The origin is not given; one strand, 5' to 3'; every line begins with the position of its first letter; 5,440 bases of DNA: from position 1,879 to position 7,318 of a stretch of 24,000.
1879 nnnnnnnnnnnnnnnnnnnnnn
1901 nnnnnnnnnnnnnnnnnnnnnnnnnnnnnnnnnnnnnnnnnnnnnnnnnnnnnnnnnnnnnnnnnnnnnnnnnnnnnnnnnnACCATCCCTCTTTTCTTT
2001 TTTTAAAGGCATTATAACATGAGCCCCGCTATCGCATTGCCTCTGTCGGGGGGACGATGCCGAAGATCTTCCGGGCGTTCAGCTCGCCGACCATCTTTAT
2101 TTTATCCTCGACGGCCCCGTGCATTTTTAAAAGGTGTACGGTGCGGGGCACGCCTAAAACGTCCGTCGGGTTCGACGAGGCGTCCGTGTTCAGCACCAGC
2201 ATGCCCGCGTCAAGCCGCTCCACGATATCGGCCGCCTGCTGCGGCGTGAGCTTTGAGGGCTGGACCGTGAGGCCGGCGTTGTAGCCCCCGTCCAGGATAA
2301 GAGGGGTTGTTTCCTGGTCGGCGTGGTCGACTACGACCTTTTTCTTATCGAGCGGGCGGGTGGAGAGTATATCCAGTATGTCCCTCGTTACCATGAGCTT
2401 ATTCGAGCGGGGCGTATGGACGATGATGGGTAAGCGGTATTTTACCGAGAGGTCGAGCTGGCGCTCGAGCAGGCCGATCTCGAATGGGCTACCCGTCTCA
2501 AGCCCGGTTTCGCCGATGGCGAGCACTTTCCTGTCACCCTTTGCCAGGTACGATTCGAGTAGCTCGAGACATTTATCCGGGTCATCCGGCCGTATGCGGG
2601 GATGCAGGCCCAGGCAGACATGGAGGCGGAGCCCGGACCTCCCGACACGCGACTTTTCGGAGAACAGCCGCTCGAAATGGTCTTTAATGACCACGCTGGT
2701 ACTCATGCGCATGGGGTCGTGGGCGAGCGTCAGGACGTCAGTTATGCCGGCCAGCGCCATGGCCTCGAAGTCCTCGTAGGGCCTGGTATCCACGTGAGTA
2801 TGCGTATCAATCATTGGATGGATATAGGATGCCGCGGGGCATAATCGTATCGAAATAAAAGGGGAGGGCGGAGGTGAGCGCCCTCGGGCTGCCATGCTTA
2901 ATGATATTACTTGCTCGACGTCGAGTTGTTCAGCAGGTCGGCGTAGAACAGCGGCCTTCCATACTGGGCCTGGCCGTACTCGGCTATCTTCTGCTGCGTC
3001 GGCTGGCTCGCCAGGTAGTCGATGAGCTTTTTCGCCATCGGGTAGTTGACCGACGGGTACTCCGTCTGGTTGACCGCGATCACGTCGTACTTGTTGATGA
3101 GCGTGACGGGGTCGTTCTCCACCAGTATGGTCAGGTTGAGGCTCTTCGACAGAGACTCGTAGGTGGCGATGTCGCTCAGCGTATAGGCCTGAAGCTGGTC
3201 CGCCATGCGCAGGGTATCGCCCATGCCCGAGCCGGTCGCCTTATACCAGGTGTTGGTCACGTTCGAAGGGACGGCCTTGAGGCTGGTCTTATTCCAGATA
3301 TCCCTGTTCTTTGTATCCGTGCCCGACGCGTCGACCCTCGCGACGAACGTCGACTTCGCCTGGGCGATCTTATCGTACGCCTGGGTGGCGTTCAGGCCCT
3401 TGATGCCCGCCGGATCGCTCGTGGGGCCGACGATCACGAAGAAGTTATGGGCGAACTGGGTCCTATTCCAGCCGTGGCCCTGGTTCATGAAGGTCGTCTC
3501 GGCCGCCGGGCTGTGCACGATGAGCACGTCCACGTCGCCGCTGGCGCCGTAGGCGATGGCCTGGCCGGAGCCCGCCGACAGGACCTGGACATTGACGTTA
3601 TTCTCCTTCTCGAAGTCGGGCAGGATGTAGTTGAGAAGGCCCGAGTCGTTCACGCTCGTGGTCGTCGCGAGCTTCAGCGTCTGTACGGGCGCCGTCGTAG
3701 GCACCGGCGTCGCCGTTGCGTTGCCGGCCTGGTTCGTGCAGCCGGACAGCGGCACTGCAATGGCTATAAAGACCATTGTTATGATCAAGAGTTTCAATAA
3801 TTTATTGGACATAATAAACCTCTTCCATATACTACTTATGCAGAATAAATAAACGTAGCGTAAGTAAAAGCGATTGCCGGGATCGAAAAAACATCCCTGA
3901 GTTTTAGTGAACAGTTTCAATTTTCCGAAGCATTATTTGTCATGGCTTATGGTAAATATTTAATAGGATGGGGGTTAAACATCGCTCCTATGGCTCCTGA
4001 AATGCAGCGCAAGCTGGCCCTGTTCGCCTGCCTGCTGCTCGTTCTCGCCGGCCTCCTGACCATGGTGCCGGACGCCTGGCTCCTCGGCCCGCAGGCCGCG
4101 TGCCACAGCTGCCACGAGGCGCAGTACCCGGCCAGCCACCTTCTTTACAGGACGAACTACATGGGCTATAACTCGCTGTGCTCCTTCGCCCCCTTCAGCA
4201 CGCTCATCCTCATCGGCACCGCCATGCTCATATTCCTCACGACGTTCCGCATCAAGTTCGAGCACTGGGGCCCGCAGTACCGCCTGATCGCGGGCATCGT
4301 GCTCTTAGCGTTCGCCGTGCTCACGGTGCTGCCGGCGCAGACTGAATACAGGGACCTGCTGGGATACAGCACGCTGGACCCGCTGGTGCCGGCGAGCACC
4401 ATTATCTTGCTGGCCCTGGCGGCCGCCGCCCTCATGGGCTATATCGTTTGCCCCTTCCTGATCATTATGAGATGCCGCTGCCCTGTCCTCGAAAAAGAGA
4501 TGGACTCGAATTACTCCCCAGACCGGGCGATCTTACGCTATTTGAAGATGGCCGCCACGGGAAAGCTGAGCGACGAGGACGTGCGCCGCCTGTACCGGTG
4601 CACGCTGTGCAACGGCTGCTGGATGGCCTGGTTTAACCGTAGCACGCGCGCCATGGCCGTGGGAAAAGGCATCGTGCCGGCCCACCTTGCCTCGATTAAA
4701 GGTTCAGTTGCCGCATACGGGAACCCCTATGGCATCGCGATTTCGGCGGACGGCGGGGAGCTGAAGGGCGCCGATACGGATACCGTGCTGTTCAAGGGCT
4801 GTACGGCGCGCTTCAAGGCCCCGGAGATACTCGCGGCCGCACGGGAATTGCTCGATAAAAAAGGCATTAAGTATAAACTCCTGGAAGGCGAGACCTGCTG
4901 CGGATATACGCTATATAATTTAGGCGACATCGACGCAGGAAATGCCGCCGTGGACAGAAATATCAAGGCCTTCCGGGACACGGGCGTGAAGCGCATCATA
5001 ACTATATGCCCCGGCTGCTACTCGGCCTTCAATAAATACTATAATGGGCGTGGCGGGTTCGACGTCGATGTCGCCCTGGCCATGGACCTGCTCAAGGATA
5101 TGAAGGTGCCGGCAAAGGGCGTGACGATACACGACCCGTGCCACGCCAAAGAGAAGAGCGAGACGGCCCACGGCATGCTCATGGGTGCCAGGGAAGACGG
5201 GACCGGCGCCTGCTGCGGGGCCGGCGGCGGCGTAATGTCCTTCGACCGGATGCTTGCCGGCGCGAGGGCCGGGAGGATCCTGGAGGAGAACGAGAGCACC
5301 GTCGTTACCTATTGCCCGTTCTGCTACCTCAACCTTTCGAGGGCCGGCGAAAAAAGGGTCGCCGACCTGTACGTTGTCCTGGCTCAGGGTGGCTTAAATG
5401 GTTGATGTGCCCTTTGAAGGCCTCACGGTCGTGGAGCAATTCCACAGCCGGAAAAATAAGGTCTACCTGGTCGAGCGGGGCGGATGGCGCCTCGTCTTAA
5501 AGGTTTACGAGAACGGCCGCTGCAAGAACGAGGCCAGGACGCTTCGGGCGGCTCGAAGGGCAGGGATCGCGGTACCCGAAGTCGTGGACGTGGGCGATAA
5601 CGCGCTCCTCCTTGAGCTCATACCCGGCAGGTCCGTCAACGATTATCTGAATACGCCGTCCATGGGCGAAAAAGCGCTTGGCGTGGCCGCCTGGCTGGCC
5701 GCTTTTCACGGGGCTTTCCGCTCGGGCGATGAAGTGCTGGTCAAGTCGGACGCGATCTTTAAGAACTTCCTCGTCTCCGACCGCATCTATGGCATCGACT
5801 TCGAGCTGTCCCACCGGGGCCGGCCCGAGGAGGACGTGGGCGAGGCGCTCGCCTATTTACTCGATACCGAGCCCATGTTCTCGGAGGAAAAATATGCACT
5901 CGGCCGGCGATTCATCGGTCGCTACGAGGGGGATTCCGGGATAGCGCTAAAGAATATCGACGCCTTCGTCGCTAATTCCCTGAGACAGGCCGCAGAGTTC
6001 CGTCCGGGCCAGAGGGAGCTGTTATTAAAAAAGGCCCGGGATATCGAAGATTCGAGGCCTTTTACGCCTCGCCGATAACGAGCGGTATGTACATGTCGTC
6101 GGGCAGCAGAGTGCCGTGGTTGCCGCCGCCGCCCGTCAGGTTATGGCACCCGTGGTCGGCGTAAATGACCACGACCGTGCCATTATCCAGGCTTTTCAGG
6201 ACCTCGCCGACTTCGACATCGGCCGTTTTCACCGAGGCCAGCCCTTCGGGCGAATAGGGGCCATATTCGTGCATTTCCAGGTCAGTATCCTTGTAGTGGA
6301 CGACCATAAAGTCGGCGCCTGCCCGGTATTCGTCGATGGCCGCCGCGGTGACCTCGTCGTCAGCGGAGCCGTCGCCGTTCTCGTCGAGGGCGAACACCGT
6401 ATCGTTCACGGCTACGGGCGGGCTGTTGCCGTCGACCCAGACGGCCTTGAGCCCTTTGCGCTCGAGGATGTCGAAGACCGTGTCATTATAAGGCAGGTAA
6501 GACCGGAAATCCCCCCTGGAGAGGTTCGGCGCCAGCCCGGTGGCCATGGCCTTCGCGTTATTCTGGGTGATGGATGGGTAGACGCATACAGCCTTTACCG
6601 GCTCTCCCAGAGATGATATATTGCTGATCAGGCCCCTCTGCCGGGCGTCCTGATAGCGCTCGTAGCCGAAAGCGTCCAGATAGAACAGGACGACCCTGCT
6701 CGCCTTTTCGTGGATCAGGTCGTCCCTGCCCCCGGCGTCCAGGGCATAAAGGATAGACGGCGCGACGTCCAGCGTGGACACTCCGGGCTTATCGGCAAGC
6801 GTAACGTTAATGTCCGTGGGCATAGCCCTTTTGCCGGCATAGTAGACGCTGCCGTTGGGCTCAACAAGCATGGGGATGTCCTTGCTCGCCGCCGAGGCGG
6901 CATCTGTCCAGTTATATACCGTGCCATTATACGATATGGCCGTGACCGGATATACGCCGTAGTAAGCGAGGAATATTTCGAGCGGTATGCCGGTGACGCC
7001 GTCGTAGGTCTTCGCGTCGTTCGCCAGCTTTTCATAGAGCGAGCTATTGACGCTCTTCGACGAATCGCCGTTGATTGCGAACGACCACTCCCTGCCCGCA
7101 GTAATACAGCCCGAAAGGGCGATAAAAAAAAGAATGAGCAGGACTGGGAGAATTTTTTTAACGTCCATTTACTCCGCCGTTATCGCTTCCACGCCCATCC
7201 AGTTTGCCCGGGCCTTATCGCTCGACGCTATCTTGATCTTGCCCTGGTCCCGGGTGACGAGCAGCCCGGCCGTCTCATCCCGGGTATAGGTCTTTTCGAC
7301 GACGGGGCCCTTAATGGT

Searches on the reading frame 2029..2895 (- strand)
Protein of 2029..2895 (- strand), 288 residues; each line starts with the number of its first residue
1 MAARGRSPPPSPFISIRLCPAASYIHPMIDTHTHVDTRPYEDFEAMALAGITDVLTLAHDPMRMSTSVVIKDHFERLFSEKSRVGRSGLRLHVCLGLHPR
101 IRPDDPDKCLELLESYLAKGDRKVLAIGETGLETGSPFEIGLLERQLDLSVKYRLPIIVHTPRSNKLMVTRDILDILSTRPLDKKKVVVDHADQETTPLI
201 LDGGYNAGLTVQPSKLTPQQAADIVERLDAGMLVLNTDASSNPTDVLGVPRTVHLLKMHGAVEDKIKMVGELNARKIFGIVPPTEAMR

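Call 5: search_protein_families(library=pfam, proteins=[window:2029-2895:-], max_evalue=0.001)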
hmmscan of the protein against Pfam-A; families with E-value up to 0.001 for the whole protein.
window:2029-2895:- (288 aa): 1 family
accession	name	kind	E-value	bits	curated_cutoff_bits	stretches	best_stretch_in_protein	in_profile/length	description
PF01026.27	TatD_DNase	-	1.2e-16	61.3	27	1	29-239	1-204/253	TatD related DNase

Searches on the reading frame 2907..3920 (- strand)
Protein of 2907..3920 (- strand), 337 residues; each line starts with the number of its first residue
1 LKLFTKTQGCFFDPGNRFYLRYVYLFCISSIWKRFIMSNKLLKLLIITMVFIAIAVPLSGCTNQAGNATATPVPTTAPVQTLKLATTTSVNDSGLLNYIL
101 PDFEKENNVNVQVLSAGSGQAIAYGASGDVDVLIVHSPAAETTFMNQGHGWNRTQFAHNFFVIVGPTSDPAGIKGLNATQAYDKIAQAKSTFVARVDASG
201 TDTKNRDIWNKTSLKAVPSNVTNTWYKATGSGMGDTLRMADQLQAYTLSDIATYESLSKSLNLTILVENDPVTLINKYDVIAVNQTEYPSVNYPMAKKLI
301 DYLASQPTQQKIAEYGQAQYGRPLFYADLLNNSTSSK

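Call 5: search_protein_families(library=pfam, proteins=[window:2907-3920:-], max_evalue=0.001)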
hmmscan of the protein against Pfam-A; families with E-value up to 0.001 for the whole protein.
window:2907-3920:- (337 aa): 2 families
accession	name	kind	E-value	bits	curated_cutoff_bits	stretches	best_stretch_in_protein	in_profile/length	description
PF12849.12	PBP_like_2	-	1.9e-39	136.4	27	1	74-306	3-266/267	PBP superfamily domain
PF13531.11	SBP_bac_11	-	2.2e-12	47.6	25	1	95-316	12-225/227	Bacterial extracellular solute-binding protein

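Call 91: find_encoding_contigs(protein=window:2907-3812:-, flank=10000, max_places=1)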
Protein window:2907-3812:- (301 aa): 4 contigs read that carry it; 1 place shown.
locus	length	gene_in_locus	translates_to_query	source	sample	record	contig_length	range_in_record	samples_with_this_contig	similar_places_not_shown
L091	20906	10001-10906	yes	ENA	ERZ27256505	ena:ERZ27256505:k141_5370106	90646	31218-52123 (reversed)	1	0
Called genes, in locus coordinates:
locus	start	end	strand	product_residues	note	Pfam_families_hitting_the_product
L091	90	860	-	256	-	PF01578:Cytochrom_C_asm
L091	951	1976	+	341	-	PF09819:ABC_cobalt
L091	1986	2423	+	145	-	PF00174:Oxidored_molyb (weak)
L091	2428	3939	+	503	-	PF00931:NB-ARC (faint), PF02463:SMC_N (weak), PF02562:PhoH (faint), PF03193:RsgA_GTPase (faint), PF03215:Rad17 (faint), PF00005:ABC_tran, PF13304:AAA_21 (weak), PF00005:ABC_tran, +6 more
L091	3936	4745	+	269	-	PF02361:CbiQ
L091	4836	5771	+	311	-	PF00174:Oxidored_molyb (faint)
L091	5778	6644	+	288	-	-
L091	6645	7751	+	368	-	PF01663:Phosphodiest, PF01676:Metalloenzyme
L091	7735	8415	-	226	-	PF01636:APH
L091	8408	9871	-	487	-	PF02754:CCG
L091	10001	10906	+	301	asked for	PF12849:PBP_like_2, PF13531:SBP_bac_11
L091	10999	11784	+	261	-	PF01026:TatD_DNase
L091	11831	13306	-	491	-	-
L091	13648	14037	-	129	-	PF12172:zf-ChsH2, PF01796:OB_ChsH2_C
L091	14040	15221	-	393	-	PF00108:Thiolase_N, PF00109:ketoacyl-synt (weak), PF22691:Thiolase_C_1, PF02803:Thiolase_C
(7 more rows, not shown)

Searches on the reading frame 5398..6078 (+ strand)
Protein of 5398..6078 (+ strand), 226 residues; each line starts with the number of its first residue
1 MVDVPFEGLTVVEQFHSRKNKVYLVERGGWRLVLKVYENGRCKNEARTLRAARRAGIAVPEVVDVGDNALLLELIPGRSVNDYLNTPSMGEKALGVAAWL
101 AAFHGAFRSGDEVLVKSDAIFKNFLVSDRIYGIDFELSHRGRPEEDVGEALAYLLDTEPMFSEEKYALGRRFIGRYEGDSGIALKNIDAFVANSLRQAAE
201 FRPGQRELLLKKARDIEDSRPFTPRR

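Call 3: search_protein_families(library=pfam, proteins=[window:5398-6078:+], max_evalue=0.01)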
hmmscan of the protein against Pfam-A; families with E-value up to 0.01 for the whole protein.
window:5398-6078:+ (226 aa): 2 families
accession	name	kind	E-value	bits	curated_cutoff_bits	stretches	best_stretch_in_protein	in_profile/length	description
PF01636.29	APH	-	1.8e-10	41.4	23.2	1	14-104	4-111/239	Phosphotransferase enzyme family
PF01163.29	RIO1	-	0.00043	20.4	22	1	32-76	45-89/187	RIO domain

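Call 4: search_protein_families(library=ncbifam, proteins=[window:5398-6078:+], max_evalue=0.01)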
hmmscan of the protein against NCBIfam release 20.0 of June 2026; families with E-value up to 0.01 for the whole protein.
window:5398-6078:+ (226 aa): 7 families
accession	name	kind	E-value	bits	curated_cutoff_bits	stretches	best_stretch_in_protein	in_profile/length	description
TIGR03724.2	arch_bud32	equivalog_domain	1.5e-12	47.4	125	1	39-177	37-170/193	KEOPS complex kinase/ATPase Bud32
NF011462.0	PRK14879.1-3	equivalog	2.8e-10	40.3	174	1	39-157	38-147/192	Kae1-associated kinase Bud32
NF007174.0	PRK09605.1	equivalog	2.6e-09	36.1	447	1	39-175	380-510/535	bifunctional N(6)-L-threonylcarbamoyladenine synthase/serine/threonine protein kinase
NF011460.0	PRK14879.1-1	equivalog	3.6e-08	32.8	199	1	38-177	54-197/232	Kae1-associated kinase Bud32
NF011461.0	PRK14879.1-2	equivalog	1.5e-07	31.5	372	1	35-141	43-149/225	Kae1-associated kinase Bud32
NF011463.0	PRK14879.1-4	equivalog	6.2e-06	25.8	188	1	38-147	61-169/237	Kae1-associated kinase Bud32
NF011464.0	PRK14879.1-7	equivalog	2.2e-05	24.3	246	1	39-140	50-151/221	Kae1-associated kinase Bud32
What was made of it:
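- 5398..6078 (+): APH/Bud32-like kinase-fold protein whose start overlaps the HdrD-like stop. Calls 3, 4.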

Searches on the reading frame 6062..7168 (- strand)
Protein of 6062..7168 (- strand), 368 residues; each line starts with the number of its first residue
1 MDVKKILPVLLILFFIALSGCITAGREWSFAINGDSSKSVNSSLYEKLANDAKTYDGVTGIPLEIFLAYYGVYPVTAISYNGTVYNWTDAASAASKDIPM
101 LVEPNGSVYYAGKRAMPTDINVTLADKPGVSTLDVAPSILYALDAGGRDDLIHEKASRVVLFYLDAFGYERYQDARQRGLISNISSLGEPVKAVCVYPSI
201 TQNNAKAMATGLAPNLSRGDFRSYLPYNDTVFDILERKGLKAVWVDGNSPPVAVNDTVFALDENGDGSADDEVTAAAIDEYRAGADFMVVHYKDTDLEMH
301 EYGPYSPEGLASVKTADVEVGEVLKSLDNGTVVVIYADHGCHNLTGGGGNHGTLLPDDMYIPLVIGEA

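Call 3: search_protein_families(library=pfam, proteins=[window:6062-7168:-], max_evalue=0.01)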
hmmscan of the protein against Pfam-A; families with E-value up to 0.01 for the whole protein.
window:6062-7168:- (368 aa): 2 families
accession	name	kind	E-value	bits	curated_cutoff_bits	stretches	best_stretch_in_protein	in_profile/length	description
PF01663.27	Phosphodiest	-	1.1e-13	52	23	1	248-344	120-224/342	Type I phosphodiesterase / nucleotide pyrophosphatase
PF01676.23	Metalloenzyme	-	7.9e-08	32.5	24.3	1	270-343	131-204/252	Metalloenzyme superfamily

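Call 4: search_protein_families(library=ncbifam, proteins=[window:6062-7168:-], max_evalue=0.01)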
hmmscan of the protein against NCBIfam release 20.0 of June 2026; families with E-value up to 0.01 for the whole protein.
window:6062-7168:- (368 aa): 3 families
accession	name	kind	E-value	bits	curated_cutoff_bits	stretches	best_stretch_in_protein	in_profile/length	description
TIGR02335.1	hydr_PhnA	equivalog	7.2e-05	22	407.55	0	159-216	15-75/408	phosphonoacetate hydrolase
NF003766.0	PRK05362.1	equivalog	0.002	16.9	256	1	306-347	299-341/396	phosphopentomutase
NF028537.1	P_eth_NH2_trans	domain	0.0071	14.9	500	1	217-258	286-328/527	phosphoethanolamine--lipid A transferase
